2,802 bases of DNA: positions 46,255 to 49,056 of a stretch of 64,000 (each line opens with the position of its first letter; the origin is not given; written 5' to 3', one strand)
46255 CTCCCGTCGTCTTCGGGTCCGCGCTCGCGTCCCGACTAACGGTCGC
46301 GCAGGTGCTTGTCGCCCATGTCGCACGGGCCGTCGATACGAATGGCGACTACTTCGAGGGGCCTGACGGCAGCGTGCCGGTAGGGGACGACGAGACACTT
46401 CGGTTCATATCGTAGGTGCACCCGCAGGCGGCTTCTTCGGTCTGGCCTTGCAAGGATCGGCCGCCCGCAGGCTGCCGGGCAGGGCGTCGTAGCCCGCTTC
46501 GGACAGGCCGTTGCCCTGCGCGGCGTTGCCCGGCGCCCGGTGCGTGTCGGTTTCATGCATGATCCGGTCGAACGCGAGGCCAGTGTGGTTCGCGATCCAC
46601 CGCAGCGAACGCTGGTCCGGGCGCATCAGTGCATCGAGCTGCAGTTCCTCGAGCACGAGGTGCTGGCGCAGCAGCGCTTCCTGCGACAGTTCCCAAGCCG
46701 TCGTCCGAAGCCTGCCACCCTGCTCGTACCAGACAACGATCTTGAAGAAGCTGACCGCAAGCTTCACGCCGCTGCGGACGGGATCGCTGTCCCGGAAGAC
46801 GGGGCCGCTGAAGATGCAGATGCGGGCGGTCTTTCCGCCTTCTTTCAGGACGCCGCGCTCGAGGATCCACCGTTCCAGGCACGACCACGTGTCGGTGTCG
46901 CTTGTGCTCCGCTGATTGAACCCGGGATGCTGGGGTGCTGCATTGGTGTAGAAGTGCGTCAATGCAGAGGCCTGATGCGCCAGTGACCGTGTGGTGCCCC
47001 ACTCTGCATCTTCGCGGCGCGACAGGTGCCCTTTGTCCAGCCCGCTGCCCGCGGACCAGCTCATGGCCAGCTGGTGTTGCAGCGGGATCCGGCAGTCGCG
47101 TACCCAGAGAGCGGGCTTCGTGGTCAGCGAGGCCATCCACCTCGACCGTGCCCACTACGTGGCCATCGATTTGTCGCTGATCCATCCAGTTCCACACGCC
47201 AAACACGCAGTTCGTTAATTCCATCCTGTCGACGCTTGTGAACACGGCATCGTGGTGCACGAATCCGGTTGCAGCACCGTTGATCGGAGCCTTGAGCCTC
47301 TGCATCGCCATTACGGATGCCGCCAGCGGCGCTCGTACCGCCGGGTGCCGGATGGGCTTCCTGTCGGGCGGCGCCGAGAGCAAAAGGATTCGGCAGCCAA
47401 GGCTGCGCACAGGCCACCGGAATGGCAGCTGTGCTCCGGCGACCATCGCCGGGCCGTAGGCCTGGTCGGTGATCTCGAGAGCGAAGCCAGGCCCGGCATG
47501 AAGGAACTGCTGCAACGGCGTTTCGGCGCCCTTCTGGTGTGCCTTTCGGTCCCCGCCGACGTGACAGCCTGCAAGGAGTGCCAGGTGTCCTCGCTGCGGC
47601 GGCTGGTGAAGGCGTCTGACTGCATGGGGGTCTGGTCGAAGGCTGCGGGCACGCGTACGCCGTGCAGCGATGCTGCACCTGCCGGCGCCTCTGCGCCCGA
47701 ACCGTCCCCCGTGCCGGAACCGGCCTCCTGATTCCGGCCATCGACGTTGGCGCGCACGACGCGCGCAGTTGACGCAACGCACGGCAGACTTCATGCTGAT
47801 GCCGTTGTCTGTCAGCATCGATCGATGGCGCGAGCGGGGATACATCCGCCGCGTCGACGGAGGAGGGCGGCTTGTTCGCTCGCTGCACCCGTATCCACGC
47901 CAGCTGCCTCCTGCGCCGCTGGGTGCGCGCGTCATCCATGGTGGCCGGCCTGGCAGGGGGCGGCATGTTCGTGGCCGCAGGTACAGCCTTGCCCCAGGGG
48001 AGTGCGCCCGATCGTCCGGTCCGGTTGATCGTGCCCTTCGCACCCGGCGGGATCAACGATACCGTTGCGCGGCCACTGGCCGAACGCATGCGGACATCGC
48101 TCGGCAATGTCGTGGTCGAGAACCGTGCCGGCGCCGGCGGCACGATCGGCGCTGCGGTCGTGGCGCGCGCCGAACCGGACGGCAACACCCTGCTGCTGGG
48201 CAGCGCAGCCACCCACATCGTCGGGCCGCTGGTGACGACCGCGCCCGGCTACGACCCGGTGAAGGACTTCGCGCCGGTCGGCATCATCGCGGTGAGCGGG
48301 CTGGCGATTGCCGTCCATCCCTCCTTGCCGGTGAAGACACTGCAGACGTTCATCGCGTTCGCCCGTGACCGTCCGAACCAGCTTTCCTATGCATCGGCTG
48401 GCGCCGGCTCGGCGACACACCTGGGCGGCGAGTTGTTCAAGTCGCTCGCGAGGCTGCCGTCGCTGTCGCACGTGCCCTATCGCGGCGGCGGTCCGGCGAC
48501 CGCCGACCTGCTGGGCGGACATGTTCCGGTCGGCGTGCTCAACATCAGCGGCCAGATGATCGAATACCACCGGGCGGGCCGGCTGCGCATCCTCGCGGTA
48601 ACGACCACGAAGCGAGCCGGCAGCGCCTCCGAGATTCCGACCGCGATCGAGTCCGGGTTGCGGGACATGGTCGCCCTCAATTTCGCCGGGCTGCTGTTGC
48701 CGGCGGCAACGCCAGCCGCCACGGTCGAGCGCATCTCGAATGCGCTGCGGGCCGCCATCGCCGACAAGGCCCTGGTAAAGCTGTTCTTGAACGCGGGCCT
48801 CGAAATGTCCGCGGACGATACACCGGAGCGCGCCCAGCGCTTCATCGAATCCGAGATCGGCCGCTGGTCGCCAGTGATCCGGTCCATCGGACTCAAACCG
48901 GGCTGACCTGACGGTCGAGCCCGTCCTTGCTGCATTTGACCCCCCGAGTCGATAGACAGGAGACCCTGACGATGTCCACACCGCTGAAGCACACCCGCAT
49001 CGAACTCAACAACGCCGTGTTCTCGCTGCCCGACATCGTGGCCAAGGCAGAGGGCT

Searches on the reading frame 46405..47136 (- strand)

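Call 19: search_protein_families(library=pfam, proteins=[window:46405-47136:-], max_evalue=0.00001)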
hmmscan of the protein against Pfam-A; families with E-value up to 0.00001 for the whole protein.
window:46405-47136:- (243 aa): 1 family
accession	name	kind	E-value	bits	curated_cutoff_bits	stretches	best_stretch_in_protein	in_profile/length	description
PF01223.29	Endonuclease_NS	-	9e-18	65.2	23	1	10-155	57-192/223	DNA/RNA non-specific endonuclease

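Call 51: search_protein_families(library=pfam, proteins=[window:46405-47136:-], max_evalue=0.001)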
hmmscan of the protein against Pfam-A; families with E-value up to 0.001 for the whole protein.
window:46405-47136:- (243 aa): 1 family
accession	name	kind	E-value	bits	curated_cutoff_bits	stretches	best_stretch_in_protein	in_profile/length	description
PF01223.29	Endonuclease_NS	-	9e-18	65.2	23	1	10-155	57-192/223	DNA/RNA non-specific endonuclease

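Call 53: search_protein_families(library=padloc, proteins=[window:46405-47136:-], max_evalue=0.001)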
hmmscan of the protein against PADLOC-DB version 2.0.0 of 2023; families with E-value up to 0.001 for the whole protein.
window:46405-47136:- (243 aa): 0 families

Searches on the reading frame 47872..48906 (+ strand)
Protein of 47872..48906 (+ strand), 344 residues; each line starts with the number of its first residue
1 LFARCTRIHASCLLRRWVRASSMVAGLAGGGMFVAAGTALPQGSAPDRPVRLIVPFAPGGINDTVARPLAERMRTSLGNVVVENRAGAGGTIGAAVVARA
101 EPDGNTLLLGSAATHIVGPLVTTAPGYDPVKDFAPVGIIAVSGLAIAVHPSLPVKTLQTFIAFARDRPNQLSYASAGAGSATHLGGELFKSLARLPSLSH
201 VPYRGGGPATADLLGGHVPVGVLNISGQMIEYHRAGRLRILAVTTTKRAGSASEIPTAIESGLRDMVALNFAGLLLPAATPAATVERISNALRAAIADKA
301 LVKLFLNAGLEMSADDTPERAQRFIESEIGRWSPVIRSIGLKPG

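Call 19: search_protein_families(library=pfam, proteins=[window:47872-48906:+], max_evalue=0.00001)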
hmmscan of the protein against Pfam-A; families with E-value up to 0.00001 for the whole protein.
window:47872-48906:+ (344 aa): 1 family
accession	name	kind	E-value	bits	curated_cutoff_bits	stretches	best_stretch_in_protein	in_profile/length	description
PF03401.19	TctC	-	6e-60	203.5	27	1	65-341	1-274/274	Tripartite tricarboxylate transporter family receptor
